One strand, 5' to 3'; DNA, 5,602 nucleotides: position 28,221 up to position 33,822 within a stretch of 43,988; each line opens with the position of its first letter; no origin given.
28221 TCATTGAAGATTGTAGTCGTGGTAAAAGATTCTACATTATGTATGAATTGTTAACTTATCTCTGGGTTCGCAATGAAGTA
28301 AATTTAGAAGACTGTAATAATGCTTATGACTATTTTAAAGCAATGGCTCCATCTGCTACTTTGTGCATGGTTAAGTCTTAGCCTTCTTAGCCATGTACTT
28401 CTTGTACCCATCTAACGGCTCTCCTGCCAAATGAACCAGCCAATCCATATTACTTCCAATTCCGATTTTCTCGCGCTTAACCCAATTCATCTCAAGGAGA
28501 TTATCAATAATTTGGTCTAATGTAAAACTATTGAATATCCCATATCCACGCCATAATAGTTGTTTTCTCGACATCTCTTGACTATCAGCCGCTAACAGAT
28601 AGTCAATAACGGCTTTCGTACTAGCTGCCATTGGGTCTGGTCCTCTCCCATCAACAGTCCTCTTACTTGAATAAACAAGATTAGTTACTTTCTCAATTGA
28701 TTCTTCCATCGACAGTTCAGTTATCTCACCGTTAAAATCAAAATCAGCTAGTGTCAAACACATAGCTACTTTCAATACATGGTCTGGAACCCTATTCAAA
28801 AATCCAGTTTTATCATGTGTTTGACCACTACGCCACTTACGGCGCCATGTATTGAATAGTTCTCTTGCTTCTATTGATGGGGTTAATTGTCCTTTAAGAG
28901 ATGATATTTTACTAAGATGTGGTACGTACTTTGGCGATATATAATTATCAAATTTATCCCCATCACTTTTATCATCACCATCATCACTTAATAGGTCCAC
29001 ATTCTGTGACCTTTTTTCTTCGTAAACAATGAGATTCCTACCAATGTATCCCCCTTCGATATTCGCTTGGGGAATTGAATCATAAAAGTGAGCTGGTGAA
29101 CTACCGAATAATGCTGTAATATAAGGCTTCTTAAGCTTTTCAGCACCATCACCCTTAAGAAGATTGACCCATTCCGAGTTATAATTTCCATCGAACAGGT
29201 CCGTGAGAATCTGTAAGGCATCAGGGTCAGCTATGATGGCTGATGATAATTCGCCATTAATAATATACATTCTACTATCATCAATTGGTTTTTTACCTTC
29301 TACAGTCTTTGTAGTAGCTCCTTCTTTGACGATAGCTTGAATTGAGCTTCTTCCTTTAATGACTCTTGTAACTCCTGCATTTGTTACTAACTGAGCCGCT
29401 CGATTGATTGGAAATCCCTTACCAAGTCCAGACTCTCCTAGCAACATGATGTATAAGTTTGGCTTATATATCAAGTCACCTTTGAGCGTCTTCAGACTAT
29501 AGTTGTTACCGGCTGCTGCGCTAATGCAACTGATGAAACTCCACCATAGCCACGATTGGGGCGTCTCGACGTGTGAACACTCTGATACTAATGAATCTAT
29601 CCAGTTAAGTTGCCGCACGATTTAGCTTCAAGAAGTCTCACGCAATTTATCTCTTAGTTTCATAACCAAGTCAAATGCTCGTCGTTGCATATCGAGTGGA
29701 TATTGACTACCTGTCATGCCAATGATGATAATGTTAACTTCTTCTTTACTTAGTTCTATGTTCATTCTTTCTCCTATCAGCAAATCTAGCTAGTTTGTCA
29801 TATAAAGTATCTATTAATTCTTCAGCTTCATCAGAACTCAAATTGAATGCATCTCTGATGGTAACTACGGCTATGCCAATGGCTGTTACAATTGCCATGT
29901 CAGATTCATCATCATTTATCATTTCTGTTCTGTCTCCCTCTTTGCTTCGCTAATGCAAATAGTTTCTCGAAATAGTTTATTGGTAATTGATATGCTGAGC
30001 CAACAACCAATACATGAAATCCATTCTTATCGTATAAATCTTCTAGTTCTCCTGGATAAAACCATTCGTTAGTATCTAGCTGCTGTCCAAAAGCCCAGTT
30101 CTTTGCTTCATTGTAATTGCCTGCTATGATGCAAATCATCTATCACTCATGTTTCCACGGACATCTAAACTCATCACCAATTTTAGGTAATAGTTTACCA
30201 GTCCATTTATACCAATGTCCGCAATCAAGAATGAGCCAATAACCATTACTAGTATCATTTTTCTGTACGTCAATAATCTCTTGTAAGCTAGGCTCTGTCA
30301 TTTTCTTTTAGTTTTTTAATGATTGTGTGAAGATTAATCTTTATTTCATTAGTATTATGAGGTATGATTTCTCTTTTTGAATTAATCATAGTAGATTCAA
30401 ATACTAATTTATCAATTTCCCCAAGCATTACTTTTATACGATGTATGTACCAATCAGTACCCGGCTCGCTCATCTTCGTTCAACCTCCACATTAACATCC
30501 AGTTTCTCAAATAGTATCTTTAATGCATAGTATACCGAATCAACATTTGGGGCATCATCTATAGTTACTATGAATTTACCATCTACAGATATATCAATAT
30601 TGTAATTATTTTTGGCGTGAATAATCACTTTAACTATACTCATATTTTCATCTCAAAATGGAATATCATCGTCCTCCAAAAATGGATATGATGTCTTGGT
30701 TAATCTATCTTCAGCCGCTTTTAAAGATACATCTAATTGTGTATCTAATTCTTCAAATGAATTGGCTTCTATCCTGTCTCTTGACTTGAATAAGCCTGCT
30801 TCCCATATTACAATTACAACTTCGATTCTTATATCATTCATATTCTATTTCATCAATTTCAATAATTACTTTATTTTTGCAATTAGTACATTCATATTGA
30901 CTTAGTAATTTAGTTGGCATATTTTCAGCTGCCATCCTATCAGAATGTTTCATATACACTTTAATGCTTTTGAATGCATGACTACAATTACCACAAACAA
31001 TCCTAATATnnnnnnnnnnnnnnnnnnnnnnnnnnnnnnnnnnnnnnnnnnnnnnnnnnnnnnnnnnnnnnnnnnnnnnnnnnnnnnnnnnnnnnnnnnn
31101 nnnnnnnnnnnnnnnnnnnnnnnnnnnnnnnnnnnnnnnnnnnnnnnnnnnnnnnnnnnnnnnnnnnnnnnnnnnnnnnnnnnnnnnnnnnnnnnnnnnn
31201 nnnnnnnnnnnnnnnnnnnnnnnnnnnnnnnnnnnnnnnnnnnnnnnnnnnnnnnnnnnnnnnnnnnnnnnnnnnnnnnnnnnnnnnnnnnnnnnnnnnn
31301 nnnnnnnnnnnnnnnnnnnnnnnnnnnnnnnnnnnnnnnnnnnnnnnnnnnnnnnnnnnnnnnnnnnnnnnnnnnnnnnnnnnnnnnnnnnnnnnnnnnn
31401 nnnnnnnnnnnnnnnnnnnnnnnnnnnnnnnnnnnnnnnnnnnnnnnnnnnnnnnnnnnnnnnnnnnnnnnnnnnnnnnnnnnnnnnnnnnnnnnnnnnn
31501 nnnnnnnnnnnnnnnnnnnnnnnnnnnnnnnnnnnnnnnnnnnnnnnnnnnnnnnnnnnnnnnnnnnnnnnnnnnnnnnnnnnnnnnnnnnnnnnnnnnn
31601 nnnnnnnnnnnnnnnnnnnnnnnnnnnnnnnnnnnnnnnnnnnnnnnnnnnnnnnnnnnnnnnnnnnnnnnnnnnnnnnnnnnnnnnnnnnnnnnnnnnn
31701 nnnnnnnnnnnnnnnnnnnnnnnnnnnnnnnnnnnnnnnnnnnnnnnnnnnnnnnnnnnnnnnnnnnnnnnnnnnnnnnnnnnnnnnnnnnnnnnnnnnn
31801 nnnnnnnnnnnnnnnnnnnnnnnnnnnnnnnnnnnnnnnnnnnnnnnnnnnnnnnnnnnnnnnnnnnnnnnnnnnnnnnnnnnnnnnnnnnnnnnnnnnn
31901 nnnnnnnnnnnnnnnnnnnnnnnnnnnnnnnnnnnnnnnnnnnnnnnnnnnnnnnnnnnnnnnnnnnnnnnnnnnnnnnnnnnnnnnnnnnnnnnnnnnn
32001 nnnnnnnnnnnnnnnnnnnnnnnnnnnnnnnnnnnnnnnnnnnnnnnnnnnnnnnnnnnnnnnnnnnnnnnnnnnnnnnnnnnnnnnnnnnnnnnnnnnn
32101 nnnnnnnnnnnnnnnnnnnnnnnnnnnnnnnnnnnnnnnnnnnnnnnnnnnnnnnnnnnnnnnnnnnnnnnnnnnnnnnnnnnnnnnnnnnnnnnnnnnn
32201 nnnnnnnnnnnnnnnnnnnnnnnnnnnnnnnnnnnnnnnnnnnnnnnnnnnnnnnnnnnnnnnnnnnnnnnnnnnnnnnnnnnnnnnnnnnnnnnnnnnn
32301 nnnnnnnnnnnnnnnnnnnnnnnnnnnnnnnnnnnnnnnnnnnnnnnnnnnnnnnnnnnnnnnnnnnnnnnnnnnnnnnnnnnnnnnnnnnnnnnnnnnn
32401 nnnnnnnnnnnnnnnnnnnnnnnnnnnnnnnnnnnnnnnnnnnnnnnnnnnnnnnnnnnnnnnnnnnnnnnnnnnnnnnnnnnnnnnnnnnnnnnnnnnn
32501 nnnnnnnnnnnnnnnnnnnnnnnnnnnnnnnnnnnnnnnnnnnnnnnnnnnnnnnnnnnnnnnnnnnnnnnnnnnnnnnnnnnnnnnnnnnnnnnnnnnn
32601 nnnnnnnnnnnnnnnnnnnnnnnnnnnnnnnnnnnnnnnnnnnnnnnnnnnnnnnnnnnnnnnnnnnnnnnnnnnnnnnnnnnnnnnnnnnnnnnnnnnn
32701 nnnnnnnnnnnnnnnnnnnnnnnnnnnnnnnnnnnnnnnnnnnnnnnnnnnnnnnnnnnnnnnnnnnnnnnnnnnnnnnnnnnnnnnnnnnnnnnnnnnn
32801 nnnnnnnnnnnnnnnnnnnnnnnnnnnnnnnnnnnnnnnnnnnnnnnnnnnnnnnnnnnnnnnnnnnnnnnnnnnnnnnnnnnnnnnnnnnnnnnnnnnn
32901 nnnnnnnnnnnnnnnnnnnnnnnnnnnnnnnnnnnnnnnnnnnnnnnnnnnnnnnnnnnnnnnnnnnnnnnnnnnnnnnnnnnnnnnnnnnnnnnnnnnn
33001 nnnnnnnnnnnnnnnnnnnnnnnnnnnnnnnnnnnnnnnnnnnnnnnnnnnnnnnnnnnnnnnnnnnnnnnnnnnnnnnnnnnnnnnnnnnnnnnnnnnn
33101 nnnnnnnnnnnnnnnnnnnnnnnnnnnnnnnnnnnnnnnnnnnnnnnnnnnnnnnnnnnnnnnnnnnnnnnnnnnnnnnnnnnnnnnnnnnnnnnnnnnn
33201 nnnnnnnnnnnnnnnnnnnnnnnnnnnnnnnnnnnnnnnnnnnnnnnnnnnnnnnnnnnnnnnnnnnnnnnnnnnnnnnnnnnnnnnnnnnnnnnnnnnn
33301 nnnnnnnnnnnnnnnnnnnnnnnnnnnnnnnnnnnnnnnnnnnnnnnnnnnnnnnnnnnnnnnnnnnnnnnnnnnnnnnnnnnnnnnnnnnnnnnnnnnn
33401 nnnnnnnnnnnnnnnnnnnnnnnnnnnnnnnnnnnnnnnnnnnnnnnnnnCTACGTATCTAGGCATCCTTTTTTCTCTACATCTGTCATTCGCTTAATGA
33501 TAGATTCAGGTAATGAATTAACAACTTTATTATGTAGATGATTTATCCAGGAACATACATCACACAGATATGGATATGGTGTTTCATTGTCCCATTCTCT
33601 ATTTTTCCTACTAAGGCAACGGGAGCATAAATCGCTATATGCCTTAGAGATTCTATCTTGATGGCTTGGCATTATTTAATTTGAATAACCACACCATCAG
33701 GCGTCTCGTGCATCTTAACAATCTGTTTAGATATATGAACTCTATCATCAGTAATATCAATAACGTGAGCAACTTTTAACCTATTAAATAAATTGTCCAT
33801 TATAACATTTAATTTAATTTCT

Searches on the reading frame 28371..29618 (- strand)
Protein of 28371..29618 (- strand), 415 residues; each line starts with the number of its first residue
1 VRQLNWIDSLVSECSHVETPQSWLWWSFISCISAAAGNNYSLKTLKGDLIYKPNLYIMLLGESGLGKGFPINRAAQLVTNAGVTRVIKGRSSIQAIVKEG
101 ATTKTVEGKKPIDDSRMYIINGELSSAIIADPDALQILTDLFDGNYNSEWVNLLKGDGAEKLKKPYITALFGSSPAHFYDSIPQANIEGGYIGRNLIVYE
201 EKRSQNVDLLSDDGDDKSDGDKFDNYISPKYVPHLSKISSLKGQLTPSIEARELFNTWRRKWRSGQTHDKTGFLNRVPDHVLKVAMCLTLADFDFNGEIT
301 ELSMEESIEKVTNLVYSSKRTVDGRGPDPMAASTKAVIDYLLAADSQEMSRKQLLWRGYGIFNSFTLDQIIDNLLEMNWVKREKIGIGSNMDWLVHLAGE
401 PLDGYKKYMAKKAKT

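Call 16: search_protein_families(library=pfam, proteins=[window:28371-29618:-], max_evalue=0.01)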
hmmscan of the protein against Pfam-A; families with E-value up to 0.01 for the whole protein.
window:28371-29618:- (415 aa): 1 family
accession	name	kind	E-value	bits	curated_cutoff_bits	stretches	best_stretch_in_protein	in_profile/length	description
PF13148.11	DUF3987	-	2.6e-11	43.7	27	2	19-80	2-62/364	Protein of unknown function (DUF3987)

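Call 39: find_related_loci(query=window:28371-29618:-, collection=viral_contigs, flank=10000)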
Query window:28371-29618:- (415 aa) in viral_contigs; peptide patterns used: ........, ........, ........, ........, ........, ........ (x = any residue, [..] = any of these).
22 stretches matched a pattern; 2 encode a relative of the query (tblastn E <= 1e-3); 2 distinct loci.
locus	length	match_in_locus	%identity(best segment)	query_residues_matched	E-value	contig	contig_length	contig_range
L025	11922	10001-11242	89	2-414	0e+0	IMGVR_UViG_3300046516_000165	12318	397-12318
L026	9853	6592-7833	89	2-414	0e+0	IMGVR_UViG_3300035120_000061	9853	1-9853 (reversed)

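Call 73: search_solved_structures(query=window:28371-29618:-, max_evalue=1, show_alignments=2)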
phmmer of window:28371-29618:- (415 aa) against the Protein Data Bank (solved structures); distinct sequences matched with E-value up to 1: 0.

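Call 76: find_related_loci(query=A4, collection=viral_contigs, flank=3000)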
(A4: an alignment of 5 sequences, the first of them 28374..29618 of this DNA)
Query A4 (415 aa) in viral_contigs; peptide patterns used: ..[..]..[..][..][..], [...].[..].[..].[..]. (x = any residue, [..] = any of these).
422 stretches matched a pattern; 235 encode a relative of the query (tblastn E <= 1e-3); the best 80 are kept; 80 distinct loci.
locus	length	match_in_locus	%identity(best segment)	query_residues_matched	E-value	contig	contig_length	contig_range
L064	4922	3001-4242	89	2-414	0e+0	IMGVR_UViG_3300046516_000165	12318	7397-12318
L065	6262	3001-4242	89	2-414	0e+0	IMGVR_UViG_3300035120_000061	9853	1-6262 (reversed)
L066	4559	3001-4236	79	1-414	0e+0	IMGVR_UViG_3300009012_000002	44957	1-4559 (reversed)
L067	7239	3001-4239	77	1-414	0e+0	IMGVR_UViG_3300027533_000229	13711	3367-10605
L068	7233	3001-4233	76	3-414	0e+0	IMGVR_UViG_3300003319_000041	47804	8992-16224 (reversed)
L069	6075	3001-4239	74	1-414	0e+0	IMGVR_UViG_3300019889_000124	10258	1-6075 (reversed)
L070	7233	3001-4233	74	1-412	0e+0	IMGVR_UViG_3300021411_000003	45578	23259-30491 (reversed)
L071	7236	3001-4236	72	1-415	0e+0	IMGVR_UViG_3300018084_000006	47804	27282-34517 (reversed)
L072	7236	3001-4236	72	1-414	0e+0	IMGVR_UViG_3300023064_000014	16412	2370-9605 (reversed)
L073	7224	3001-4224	72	5-414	0e+0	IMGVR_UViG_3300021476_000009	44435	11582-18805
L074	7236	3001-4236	71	1-414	0e+0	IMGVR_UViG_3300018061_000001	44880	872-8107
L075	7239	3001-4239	71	3-414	0e+0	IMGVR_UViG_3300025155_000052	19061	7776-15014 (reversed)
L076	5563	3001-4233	71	3-415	0e+0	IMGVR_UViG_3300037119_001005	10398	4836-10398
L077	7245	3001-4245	75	1-414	0e+0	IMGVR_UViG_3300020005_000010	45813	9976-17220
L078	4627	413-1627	65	5-412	0e+0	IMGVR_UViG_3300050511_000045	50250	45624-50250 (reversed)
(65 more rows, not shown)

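Call 78: find_homologous_proteins(query=window:28371-29618:-)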
Query window:28371-29618:- (415 aa): 703 proteins with E <= 0.001 among 5029 candidates; the best 120 are listed.
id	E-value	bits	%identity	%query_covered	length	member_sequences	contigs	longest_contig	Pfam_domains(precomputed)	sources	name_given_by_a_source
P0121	2.2e-247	839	87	100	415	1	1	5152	PF13148.12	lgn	-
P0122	2.1e-237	806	100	86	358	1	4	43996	-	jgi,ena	-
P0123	2.7e-232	789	81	100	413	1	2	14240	PF13148.12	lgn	-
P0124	1.3e-230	784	82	98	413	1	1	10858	PF13148.12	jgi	jgi:hypothetical protein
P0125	3.5e-225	766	79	100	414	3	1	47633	PF13148.12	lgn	-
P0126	3.3e-223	760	79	100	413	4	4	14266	PF13148.12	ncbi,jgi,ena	-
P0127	3.7e-222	756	80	100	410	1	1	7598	-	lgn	-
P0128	1.2e-221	754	78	100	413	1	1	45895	PF13148.12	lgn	-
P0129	5.2e-219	746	77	100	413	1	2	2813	PF13148.12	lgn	-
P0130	6.0e-219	746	76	100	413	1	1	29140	PF13148.12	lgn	-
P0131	2.6e-218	743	77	99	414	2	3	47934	PF13148.12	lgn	-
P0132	6.7e-218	742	78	99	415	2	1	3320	PF13148.12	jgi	-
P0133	6.7e-218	742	76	100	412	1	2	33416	PF13148.12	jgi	-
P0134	7.4e-218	742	76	100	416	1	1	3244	PF13148.12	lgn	-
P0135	3.7e-217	740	77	100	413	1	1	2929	PF13148.12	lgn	-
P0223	4.3e-204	697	73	99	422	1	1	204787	PF13148.12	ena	-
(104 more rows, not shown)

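Call 81: search_solved_structures(query=A5, max_evalue=10)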
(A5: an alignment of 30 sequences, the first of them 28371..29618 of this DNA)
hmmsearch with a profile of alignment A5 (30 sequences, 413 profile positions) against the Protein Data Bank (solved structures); distinct sequences matched with E-value up to 10: 0.

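Call 82: find_encoding_contigs(protein=P0223, flank=10000, max_places=2)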
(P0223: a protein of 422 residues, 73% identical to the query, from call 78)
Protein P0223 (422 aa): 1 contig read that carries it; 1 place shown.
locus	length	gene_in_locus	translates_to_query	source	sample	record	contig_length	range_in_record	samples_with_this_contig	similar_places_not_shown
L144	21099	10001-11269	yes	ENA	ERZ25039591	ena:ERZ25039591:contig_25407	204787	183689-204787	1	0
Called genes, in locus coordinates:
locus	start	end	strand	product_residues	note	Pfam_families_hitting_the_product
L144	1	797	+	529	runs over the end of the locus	PF00176:SNF2-rel_dom, PF00271:Helicase_C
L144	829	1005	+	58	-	-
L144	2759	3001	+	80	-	-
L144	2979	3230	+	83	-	-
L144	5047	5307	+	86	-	-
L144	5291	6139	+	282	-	-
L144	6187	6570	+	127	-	PF05037:DUF669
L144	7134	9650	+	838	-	PF03167:UDG, PF00476:DNA_pol_A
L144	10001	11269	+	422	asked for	PF13148:DUF3987 (faint)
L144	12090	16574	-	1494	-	-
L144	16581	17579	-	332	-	-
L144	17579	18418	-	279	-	-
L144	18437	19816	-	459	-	PF22842:Pel9A-like_beta_helix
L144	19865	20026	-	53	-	-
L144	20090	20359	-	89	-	-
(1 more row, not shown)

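Call 86: predict_structure(alignment_id=A5)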
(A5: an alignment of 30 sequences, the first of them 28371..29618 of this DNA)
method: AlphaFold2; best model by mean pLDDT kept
length: 415 residues; sequences in the alignment: 30
mean_pLDDT: 59.4   pTM: 0.49
mean pLDDT of the five models: 59.4, 58.8, 52.9, 52.4, 52.0
residues with pLDDT >= 90: 23; 70-90: 114; 50-70: 143; < 50: 135
segments of 3 or more residues with pLDDT < 50: 38-68, 109-114, 122-130, 142-144, 156-159, 162-229, 317-327
pLDDT, mean of each block of 10 residues (from residue 1): 65 62 64 56 30 38 44 63 60 60 55 51 48 53 54 52 43 32 26 26 28 34 36 59 68 81 66 60 72 76 82 54 46 84 91 84 77 86 86 90 86 74
secondary structure, 60 per line:
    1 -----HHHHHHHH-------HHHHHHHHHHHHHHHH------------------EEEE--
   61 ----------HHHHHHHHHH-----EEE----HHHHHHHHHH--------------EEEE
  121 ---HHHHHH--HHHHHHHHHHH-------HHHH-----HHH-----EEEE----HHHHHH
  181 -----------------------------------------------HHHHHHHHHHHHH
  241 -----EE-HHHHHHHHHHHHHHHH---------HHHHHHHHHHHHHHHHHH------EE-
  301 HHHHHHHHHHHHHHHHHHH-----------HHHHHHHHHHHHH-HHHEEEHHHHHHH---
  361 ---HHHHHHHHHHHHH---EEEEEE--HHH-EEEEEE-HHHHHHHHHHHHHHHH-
elements in order: H6-13 H21-36 E55-58 H71-80 E86-88 H93-102 E117-120 H124-129 H132-142 H150-153 E167-170 H175-180 H228-240 H249-264 H274-291 H301-319 H331-343 E348-350 H351-357 H364-376 E380-385 E392-397 H399-414

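Call 88: fold_search(model_id=the predicted structure, library=pdb)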
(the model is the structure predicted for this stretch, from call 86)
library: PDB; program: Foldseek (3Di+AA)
matches with E <= 10: 824; with E <= 0.001: 0
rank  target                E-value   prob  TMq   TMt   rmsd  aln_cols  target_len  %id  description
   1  4hqe_A                4.6e-03  1.00  0.16  0.56   7.6        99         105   13  The crystal structure of QsrR-DNA complex (released 2013-03-06)
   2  4hqm_A                5.1e-03  1.00  0.17  0.63   7.9       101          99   13  The crystal structure of QsrR-menadione complex (released 2013-03-06)
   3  5xf8_4                7.8e-03  0.84  0.28  0.18  20.8       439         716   12  Cryo-EM structure of the Cdt1-MCM2-7 complex in AMPPNP state (released 2017-05-03)
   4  4ejo_A                1.1e-02  1.00  0.18  0.54   6.2       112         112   15  Crystal structure of padr family transcriptional regulator from Eggerthella lenta DSM 2243 (released 2012-04-25)
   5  7pfo_3                1.3e-02  0.96  0.34  0.25  18.9       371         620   12  Core human replisome (released 2021-11-10)
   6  5u8t_3                1.8e-02  0.89  0.33  0.25  11.9       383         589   11  Structure of Eukaryotic CMG Helicase at a Replication Fork and Implications (released 2017-02-08)
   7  8p62_5                1.9e-02  0.60  0.25  0.17  16.8       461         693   10  S. cerevisiae ssDNA-sCMGE after DNA replication initiation (released 2024-05-29)
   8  2qby_A                1.9e-02  0.57  0.15  0.16  17.1       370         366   11  Crystal structure of a heterodimer of Cdc6/Orc1 initiators bound to origin DNA (from S. solfataricus) (released 2007-09-11)
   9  2v1u_A                2.0e-02  0.44  0.17  0.18  16.9       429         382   11  STRUCTURE OF THE AEROPYRUM PERNIX ORC1 PROTEIN IN COMPLEX WITH DNA (released 2007-09-18)
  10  4hqe_B                2.2e-02  1.00  0.17  0.55   7.3        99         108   13  The crystal structure of QsrR-DNA complex (released 2013-03-06)
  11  5hs7_B                2.3e-02  1.00  0.15  0.58   8.7       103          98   13  Reduced form of the transcriptional regulator YodB from B. subtilis (released 2016-08-17)
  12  3zmd_C                2.7e-02  1.00  0.19  0.45   7.4       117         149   14  Crystal structure of AbsC, a MarR family transcriptional regulator from Streptomyces coelicolor (released 2013-02-20)
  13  4yif_C                2.7e-02  1.00  0.15  0.42  10.1       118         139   14  Crystal structure of Rv0880 (released 2015-06-10)
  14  4yif_B                2.8e-02  1.00  0.16  0.42   9.1       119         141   13  Crystal structure of Rv0880 (released 2015-06-10)
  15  3zpl_E                3.1e-02  1.00  0.19  0.44   7.1       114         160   16  Crystal structure of Sco3205, a MarR family transcriptional regulator from Streptomyces coelicolor, in complex with DN (released 2013-07-17)
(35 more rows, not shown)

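Call 108: search_protein_families(library=ncbifam, proteins=[window:28371-29618:-], max_evalue=0.1)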
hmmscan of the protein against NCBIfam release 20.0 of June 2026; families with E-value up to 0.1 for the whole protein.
window:28371-29618:- (415 aa): 1 family
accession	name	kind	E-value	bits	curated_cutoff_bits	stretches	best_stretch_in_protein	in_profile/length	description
NF041521.1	HhoA_HhoB_HtrA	equivalog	0.094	12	450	0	62-135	55-127/335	HhoA/HhoB/HtrA family serine endopeptidase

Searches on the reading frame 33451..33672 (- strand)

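Call 64: search_protein_families(library=pfam, proteins=[window:33451-33672:-], max_evalue=5)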
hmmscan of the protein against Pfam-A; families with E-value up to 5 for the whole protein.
window:33451-33672:- (73 aa): 2 families
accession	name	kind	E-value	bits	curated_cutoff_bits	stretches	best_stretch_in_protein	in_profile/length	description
PF24734.1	DUF7685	-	0.1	12.9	27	1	10-20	22-32/43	Domain of unknown function (DUF7685)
PF06827.20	zf-FPG_IleRS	-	0.56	10.5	21.3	1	8-21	16-29/30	Zinc finger found in FPG and IleRS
